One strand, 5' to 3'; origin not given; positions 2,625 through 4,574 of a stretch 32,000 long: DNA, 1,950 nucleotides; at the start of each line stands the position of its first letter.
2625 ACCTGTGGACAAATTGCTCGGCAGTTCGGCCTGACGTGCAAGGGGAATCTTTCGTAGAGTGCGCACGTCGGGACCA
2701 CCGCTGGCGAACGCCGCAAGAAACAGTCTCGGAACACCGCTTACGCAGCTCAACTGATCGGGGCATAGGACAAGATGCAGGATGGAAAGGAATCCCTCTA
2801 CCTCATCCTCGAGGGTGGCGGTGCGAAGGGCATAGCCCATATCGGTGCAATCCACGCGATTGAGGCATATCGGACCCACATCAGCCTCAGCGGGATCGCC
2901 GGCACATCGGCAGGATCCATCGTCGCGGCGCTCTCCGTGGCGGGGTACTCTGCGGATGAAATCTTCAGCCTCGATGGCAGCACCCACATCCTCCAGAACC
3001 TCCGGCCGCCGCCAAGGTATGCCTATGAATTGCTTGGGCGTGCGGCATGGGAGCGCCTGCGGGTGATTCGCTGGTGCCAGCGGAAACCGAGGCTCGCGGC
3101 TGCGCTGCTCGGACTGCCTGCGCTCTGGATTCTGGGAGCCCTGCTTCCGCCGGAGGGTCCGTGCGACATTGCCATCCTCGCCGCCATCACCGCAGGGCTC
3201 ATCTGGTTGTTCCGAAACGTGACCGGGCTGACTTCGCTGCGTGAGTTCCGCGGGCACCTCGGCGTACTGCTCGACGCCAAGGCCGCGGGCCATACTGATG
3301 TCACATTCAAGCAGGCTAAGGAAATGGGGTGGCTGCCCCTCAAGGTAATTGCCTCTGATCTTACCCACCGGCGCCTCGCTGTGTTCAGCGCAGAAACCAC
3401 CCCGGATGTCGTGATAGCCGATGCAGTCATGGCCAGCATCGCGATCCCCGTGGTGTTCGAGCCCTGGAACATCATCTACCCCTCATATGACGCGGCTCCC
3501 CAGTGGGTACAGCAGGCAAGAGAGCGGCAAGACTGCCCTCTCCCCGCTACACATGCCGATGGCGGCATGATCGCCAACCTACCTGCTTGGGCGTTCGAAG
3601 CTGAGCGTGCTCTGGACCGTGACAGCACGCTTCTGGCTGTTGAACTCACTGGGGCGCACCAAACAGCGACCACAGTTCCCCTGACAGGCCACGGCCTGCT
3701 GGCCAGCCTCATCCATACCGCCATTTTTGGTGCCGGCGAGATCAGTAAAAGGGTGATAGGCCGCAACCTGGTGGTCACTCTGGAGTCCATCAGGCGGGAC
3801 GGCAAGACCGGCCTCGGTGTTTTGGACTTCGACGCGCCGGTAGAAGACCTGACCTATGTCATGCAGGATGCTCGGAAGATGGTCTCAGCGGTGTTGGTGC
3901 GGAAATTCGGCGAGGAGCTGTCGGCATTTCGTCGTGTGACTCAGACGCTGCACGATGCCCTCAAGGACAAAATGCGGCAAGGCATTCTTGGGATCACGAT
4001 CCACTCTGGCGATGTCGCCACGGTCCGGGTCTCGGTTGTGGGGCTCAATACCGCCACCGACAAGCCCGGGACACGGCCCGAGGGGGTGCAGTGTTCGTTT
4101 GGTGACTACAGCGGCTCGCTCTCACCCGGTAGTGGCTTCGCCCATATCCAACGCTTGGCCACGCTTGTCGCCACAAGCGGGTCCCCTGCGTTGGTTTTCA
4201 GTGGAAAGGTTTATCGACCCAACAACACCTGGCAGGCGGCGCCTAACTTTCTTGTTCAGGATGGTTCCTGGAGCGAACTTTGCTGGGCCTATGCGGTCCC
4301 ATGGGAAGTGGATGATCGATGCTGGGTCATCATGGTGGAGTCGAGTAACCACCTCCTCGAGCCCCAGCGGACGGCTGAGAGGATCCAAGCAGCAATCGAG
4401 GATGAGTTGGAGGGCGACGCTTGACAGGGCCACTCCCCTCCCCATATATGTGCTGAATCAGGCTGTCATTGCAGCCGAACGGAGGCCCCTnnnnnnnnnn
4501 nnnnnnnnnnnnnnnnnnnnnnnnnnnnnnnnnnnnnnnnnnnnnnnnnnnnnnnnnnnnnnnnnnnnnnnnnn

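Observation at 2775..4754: Patatin-like phospholipase with an inserted hydrophobic hairpin and an unknown C-terminal half, paired with a 71-aa basic protein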

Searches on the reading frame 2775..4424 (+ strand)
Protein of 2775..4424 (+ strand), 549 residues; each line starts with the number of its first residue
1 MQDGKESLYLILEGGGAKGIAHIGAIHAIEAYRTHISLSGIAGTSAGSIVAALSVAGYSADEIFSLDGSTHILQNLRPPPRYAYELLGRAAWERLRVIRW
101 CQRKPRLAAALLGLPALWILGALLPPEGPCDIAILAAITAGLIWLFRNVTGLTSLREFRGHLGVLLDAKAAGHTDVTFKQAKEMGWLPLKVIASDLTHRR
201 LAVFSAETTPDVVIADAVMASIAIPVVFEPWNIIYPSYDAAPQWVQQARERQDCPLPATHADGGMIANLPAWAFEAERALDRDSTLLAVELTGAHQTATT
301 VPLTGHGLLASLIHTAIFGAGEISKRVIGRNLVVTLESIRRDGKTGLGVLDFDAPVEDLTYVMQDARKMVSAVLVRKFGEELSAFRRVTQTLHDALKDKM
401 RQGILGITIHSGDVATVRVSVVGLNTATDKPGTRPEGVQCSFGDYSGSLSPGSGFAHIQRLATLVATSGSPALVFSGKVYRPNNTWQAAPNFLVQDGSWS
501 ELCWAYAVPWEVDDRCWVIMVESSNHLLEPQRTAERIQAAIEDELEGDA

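Call 4: search_protein_families(library=pfam, proteins=[window:2775-4424:+], max_evalue=0.01)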
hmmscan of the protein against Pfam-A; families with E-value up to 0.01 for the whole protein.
window:2775-4424:+ (549 aa): 1 family
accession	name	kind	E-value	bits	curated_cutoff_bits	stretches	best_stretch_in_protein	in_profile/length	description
PF01734.28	Patatin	-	1.4e-21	78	27.7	1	10-273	1-189/191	Patatin-like phospholipase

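Call 6: search_protein_families(library=padloc, proteins=[window:2775-4424:+], max_evalue=0.01)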
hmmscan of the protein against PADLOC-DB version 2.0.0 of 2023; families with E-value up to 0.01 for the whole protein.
window:2775-4424:+ (549 aa): 3 families
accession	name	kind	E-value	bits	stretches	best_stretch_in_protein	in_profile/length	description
PDLC00755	Effector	-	1.6e-08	32.1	1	10-66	14-73/311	Phospholipase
PDLC00758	Effector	-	4e-07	27.7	1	10-66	9-69/331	Phospholipase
PDLC00757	Effector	-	1.9e-06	25.5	1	10-65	13-71/331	Phospholipase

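Call 7: search_protein_families(library=ncbifam, proteins=[window:2775-4424:+], max_evalue=0.01)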
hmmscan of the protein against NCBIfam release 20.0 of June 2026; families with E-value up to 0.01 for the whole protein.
window:2775-4424:+ (549 aa): 4 families
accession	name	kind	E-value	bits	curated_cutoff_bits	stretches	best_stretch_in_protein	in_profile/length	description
NF043045.1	T4SS_VpdC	equivalog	1.5e-14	53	1000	1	10-65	308-361/880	Dot/Icm T4SS effector VpdC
NF053870.1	DS2_1_antiphage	equivalog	3.2e-07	30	400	1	10-66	3-62/299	anti-phage phospholipase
NF007623.0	PRK10279.1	equivalog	0.0024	17.1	272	1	8-53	6-49/301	patatin-like phospholipase RssA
NF041079.1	CBASS_lipase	equivalog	0.0026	17.1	200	0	10-63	4-60/317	CBASS cGAMP-activated phospholipase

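Call 10: find_homologous_proteins(query=window:2775-4424:+)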
Query window:2775-4424:+ (549 aa): 57 proteins with E <= 0.001 among 8000 candidates.
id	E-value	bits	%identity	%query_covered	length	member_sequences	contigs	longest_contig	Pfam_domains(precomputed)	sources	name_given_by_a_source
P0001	0.0e+0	1238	100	100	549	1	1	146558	PF01734.28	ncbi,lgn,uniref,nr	ncbi:patatin-like phospholipase family protein (plasmid) [Flagellatimonas centrodinii]|uniref:patati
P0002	1.0e-176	607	54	99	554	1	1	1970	PF01734.28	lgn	-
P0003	8.0e-158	545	48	100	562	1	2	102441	PF01734.28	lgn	-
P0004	4.8e-59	219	33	98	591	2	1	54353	PF01734.28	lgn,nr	nr:patatin-like phospholipase family protein [Oceanococcus sp. HetDA_MAG_MS8]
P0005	2.3e-35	140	35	59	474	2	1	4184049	PF01734.28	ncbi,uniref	ncbi:patatin-like phospholipase family protein [Paraburkholderia sp. Clong3]|uniref:patatin-like pho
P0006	1.4e-26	111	33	63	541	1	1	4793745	PF01734.28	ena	-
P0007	1.7e-24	105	30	72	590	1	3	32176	PF01734.28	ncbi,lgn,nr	ncbi:MAG: patatin-like phospholipase family protein [Nevskia sp.]|nr:patatin-like phospholipase fami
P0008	4.5e-21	93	30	63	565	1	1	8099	PF01734.28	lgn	-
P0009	6.3e-21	93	28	72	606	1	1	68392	PF01734.28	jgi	-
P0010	7.9e-21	92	32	60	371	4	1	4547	PF01734.28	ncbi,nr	ncbi:MAG: patatin-like phospholipase family protein, partial [Pseudomonadota bacterium]|nr:patatin-l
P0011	2.1e-18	84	33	50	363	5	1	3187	PF01734.28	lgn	-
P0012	2.7e-16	77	31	50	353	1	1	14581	PF01734.28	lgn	-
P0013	8.9e-10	56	30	42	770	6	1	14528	PF01734.28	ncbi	-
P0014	2.1e-9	55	32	41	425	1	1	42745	PF01734.28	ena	-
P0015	2.6e-7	48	51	10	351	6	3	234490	PF01734.28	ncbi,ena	-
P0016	4.8e-7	47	33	41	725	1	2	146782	PF01734.28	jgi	jgi:NTE family protein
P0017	8.6e-7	46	34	41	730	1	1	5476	PF01734.28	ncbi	-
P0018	2.6e-5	41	55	10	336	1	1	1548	PF01734.28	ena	-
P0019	3.0e-5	41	51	10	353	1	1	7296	PF01734.28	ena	-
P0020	3.9e-5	41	26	48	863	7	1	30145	PF07244.21,PF01734.28,PF01103.30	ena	-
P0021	4.0e-5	41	44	10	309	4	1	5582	PF01734.28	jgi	jgi:NTE family protein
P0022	4.3e-5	41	28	51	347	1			PF01734.28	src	-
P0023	6.2e-5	40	48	11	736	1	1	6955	PF01734.28,PF01103.30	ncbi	-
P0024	6.5e-5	40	44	14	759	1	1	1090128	PF01734.28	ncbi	-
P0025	8.1e-5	40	25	40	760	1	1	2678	PF01734.28,PF01103.30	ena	-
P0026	8.2e-5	40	46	13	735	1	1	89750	PF01734.28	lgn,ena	-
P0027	8.4e-5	40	50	10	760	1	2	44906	PF01734.28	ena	-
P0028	8.4e-5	40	50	10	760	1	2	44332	PF01734.28,PF01103.30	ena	-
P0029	9.2e-5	39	50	10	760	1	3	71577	PF01734.28,PF01103.30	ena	-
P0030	9.3e-5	39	50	10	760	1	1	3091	PF01734.28,PF01103.30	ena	-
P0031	9.8e-5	39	25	40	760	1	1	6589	PF01734.28,PF01103.30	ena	-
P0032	1.0e-4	39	45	16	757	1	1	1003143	PF19143.7,PF01734.28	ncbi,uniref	ncbi:patatin-like phospholipase family protein [Maribacter sp. 2307UL18-2]|uniref:patatin-like phosp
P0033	1.1e-4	39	50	10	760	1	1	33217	PF01734.28,PF01103.30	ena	-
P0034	1.1e-4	39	46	11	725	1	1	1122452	PF19143.7,PF07244.21,PF01734.28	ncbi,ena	-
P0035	1.2e-4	39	50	10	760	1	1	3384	PF01734.28,PF01103.30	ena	-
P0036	1.2e-4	39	42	16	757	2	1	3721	PF19143.7,PF01734.28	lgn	-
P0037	1.2e-4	39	50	10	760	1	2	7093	PF01734.28,PF01103.30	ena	-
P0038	1.4e-4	39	50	10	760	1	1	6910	PF01734.28,PF01103.30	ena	-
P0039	2.0e-4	38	47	12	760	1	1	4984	PF01734.28,PF01103.30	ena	-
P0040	2.1e-4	38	37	19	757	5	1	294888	PF19143.7,PF01734.28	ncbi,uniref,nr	ncbi:patatin-like phospholipase family protein [Psychroflexus salis]|uniref:Patatin n=1 Tax=Psychrof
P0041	2.1e-4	38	50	10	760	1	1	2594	PF01734.28,PF01103.30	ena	-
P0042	2.1e-4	38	35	17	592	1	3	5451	PF00027.36,PF01734.28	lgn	-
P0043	2.3e-4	38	25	50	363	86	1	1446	PF01734.28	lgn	-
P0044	2.3e-4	38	50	10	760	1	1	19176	PF01734.28,PF01103.30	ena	-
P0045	2.6e-4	38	50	10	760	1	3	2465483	PF01734.28,PF01103.30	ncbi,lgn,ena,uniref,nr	ncbi:autotransporter phospholipase A1 FplA [Fusobacterium nucleatum]|uniref:autotransporter phosphol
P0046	2.6e-4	38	50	10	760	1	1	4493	PF01734.28,PF01103.30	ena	-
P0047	2.6e-4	38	50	10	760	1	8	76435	PF01734.28,PF01103.30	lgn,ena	-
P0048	2.6e-4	38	50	10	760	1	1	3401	PF01734.28,PF01103.30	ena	-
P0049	2.7e-4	38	50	10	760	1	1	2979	PF01734.28,PF01103.30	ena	-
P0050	2.7e-4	38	50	10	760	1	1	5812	PF01734.28,PF01103.30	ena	-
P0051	2.8e-4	38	49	11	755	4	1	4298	PF19143.7,PF01734.28,PF01103.30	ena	-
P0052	2.8e-4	38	47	12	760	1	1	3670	PF01734.28,PF01103.30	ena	-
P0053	4.4e-4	37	46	10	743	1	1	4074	PF19143.7,PF01734.28,PF01103.30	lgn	-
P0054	4.7e-4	37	46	9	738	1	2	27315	PF13614.13,PF06564.19,PF00027.36,PF01734.28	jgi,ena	-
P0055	4.8e-4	37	50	10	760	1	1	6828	PF01734.28,PF01103.30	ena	-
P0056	6.6e-4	37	52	12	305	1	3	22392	PF01734.28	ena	-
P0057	7.3e-4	36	47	11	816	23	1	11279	PF01734.28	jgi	-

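Call 12: find_encoding_contigs(protein=P0003, flank=6000, max_places=3)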
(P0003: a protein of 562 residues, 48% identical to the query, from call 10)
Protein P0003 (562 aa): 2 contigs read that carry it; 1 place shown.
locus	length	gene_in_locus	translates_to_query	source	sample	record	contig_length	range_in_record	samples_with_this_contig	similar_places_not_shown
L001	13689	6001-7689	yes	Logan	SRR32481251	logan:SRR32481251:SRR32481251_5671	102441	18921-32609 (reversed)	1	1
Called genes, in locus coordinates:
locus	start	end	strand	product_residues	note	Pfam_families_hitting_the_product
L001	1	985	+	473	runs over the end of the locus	PF06054:CoiA_nuc (weak)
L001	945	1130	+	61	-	-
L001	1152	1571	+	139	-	-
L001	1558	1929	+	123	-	-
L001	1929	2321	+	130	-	-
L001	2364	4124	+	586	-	PF00176:SNF2-rel_dom, PF04851:ResIII (weak)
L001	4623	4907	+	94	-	-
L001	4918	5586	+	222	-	-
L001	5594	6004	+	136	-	-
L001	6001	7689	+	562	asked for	PF01734:Patatin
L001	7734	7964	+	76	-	-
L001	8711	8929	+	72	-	-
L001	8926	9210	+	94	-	-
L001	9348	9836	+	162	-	-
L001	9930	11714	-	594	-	PF26125:AcrVA2-like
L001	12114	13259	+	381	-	PF01555:N6_N4_Mtase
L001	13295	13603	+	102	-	-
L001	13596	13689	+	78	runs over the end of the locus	-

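Call 13: find_encoding_contigs(protein=P0004, flank=6000, max_places=3)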
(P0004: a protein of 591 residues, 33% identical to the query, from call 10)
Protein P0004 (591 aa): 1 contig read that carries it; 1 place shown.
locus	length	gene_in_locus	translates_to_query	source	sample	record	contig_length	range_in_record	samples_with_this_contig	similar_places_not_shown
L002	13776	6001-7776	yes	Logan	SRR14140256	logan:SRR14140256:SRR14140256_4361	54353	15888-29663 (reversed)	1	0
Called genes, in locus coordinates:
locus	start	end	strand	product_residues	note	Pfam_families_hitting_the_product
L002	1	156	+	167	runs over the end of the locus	PF20420:DUF6702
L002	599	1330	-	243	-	-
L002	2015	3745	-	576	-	-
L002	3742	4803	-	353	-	PF01520:Amidase_3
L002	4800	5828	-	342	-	-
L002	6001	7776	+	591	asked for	PF01734:Patatin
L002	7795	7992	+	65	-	-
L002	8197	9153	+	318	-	PF13618:Gluconate_2-dh3 (weak)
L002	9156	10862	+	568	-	PF00732:GMC_oxred_N, PF01266:DAO (weak), PF01494:FAD_binding_3 (faint), PF13450:NAD_binding_8 (weak), PF05199:GMC_oxred_C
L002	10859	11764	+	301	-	PF06283:ThuA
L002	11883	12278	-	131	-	PF01850:PIN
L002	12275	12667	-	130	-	PF04014:MazE_antitoxin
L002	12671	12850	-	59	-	-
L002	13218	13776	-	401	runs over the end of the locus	PF11795:DUF3322, PF09983:JetD_C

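Call 14: find_encoding_contigs(protein=P0002, flank=6000, max_places=3)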
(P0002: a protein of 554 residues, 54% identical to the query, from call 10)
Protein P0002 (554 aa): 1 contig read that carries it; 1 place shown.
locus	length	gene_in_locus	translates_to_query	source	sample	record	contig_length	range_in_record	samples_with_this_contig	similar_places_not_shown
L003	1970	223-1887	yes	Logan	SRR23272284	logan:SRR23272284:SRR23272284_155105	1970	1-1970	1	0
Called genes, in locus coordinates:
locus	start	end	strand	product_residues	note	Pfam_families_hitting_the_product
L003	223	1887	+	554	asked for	PF01734:Patatin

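Call 22: search_protein_families(library=pfam, proteins=[L001:5594-6004:+, L001:4918-5586:+, L001:7734-7964:+, L002:7795-7992:+], max_evalue=0.001)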
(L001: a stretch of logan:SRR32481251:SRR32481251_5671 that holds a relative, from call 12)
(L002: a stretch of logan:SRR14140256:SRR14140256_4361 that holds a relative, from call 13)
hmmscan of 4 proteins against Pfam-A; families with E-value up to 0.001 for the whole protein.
L001:5594-6004:+ (136 aa): 0 families

L001:4918-5586:+ (222 aa): 0 families

L001:7734-7964:+ (76 aa): 0 families

L002:7795-7992:+ (65 aa): 0 families

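Call 32: find_related_loci(query=A4, collection=genome_contigs, flank=5000)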
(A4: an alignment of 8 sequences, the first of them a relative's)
Query A4 (549 aa) in genome_contigs; peptide patterns used: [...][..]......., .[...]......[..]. (x = any residue, [..] = any of these).
600 stretches matched a pattern (row limit reached: there are more); 306 encode a relative of the query (tblastn E <= 1e-3); the best 80 are kept; 79 distinct loci.
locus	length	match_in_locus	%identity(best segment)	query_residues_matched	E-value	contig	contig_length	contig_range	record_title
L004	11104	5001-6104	34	2-393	8e-49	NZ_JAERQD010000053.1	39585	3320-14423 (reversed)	Microvirga zambiensis WSM3693 NODE_53_length_39585_cov_13.779260, whole genome shotgun sequence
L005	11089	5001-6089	33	6-393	5e-46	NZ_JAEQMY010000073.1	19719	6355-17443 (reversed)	Microvirga aerilata strain 5420S-16 NODE_73_length_19719_cov_25.224315, whole genome shotgun sequence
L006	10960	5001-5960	35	5-353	3e-42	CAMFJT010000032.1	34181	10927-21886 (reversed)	MAG: uncultured Rhodospirillales bacterium isolate SRR12456169_bin.25_metaWRAP_v1.3_MAG genome assembly, contig: ERZ1228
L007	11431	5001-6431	29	9-509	1e-39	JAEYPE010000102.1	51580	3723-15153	MAG: Proteobacteria bacterium isolate OH_CBB_180 k127_2182041, whole genome shotgun sequence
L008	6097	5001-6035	31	9-367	3e-35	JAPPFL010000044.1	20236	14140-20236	MAG: Albidovulum sp. isolate RHO1_bin_2 NODE_4213_length_20236_cov_23.809177, whole genome shotgun sequence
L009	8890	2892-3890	31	1-390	4e-32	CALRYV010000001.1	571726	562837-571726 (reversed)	MAG: Ramlibacter sp. 2FC isolate JJ-MEM5D2-223-2-m1-bin341 genome assembly, contig: JJ-MEM5D2-223-C1, whole genome shotg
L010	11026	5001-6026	31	9-367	2e-28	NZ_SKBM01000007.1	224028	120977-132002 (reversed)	Roseicella aquatilis strain NE82 NE82_contig7, whole genome shotgun sequence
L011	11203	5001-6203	30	4-400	2e-26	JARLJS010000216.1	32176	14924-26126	MAG: Nevskia sp. isolate MAG_CA22 MetaCoAG_Bin_22_Anoxic_k141_1905457, whole genome shotgun sequence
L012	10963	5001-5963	30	9-328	6e-26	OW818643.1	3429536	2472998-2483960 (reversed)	metagenome genome assembly, chromosome: 1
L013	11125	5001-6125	29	8-397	1e-25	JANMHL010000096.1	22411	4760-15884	MAG: Novosphingobium sp. isolate OTE_70_metabat_242 OTE_70_k141_1403131, whole genome shotgun sequence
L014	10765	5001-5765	34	5-283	1e-24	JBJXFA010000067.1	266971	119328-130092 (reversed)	MAG: Sphingomonadaceae bacterium isolate F1F2.bin.75 k127_6731950, whole genome shotgun sequence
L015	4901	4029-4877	30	4-319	3e-23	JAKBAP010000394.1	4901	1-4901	MAG: Planctomycetota bacterium isolate ZJ2.bin58 NODE_22419_length_4901_cov_1.660871, whole genome shotgun sequence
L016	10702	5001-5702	32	11-278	3e-23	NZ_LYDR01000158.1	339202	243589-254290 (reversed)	Planctopirus hydrillae strain JC280 Contig89, whole genome shotgun sequence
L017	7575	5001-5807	33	9-279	8e-23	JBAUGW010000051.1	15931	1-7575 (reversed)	MAG: Pyrinomonadaceae bacterium isolate MFD03269_ilm_asm_bin25 k127_289120, whole genome shotgun sequence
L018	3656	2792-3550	34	9-278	1e-21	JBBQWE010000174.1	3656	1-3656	MAG: Sphingomonadales bacterium isolate Co_metawrap_2042 Cmw_2042_k141_17279824_length_3656_cov_32.0000, whole genome sh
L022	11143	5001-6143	29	8-338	9e-20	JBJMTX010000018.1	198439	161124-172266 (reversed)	MAG: Allosphingosinicella sp. isolate H1_18_all_fractions_metab_conc_62_68_16 k255_3393339, whole genome shotgun sequenc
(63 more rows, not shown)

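Call 42: predict_structure(alignment_id=A3)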
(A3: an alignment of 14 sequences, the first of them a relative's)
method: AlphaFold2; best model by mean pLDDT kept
length: 549 residues; sequences in the alignment: 14
mean_pLDDT: 77.1   pTM: 0.76
mean pLDDT of the five models: 77.1, 75.6, 75.3, 75.1, 71.9
residues with pLDDT >= 90: 138; 70-90: 261; 50-70: 92; < 50: 58
segments of 3 or more residues with pLDDT < 50: 1-3, 146-149, 266-268, 294-303, 319-328, 427-437, 444-454
pLDDT, mean of each block of 10 residues (from residue 1): 67 85 95 87 92 96 93 89 81 80 74 61 58 64 53 82 93 89 95 83 90 96 82 90 84 85 59 69 78 48 51 51 47 83 85 90 94 81 79 89 83 79 59 47 45 58 81 85 68 70 88 78 88 90 73
secondary structure, 60 per line:
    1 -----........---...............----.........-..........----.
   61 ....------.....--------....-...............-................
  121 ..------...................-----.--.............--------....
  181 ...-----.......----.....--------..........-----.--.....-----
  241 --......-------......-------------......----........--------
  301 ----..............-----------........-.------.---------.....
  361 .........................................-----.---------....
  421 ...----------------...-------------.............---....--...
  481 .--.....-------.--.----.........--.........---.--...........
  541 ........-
elements in order: E6-13 H17-31 E36-44 H46-55 H60-63 H72-75 H84-87 H89-103 H105-122 H129-147 H156-168 H178-183 E189-195 E200-204 H214-222 E231-235 H243-248 E256-261 H275-280 E285-292 H305-318 E330-337 H356-401 E417-423 E440-442 H456-468 E472-475 E478-481 E484-488 E504-512 E515-523 H530-548

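Call 47: fold_search(model_id=the predicted structure, library=pdb)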
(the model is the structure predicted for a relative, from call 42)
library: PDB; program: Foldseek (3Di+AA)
matches with E <= 10: 1120; with E <= 0.001: 27
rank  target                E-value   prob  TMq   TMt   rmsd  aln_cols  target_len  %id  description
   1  5fya_B                9.4e-11  1.00  0.35  0.69   9.6       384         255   18  Cubic crystal of the native PlpD (released 2016-04-06)
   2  4akf                  1.2e-10  1.00  0.33  0.32  21.6       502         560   16  Crystal structure of VipD from Legionella pneumophila (released 2012-12-26)
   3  9jek_D                1.6e-10  1.00  0.35  0.52   8.5       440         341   14  Cryo-EM structure of AbCapV tetramer, intermediate form (released 2025-11-19)
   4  9jeh_A                1.8e-10  1.00  0.36  0.54   8.1       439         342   14  Cryo-EM structure of AbCapV dimer, apo form (released 2025-11-19)
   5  8zr9_A                2.1e-10  1.00  0.35  0.52   8.5       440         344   14  Cryo-EM structure of AbCapV filemant bound with 3',3'-cGAMP (released 2025-11-19)
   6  9iom                  2.6e-10  1.00  0.35  0.59   8.6       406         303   18  CapE apo form (released 2025-05-21)
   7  9ioq                  5.5e-10  1.00  0.35  0.57   8.7       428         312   17  Crystal structure of CapE bound cUA (released 2025-05-21)
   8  9iop_C                7.4e-10  1.00  0.36  0.60   9.0       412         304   17  Cryo-EM structure of cUA and MAFP bound CapE filament (released 2025-05-21)
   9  9kej_A                7.8e-10  1.00  0.38  0.58   7.8       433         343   14  Cryo-EM structure of AbCapV S58A filament bound with 3'3'-cGAMP (released 2025-11-12)
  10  5fya_A                8.2e-10  1.00  0.35  0.70  10.2       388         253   18  Cubic crystal of the native PlpD (released 2016-04-06)
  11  9ion_D                9.8e-10  1.00  0.35  0.59   8.5       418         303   17  Cryo-EM structure of cUA bound CapE filament (released 2025-05-21)
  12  9ion_B                1.1e-09  1.00  0.36  0.61   8.4       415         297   18  Cryo-EM structure of cUA bound CapE filament (released 2025-05-21)
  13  9ion_A                1.8e-09  1.00  0.36  0.60   7.2       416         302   18  Cryo-EM structure of cUA bound CapE filament (released 2025-05-21)
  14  4kyi_A                1.8e-09  1.00  0.33  0.34  22.0       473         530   16  Crystal structure of the phospholipase VipD from Legionella pneumophila in complex with the human GTPase Rab5 (released 2014-08-13)
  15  5fqu_A                2.3e-09  1.00  0.32  0.67  10.5       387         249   18  Orthorhombic crystal structure of of PlpD (selenomethionine derivative) (released 2016-04-06)
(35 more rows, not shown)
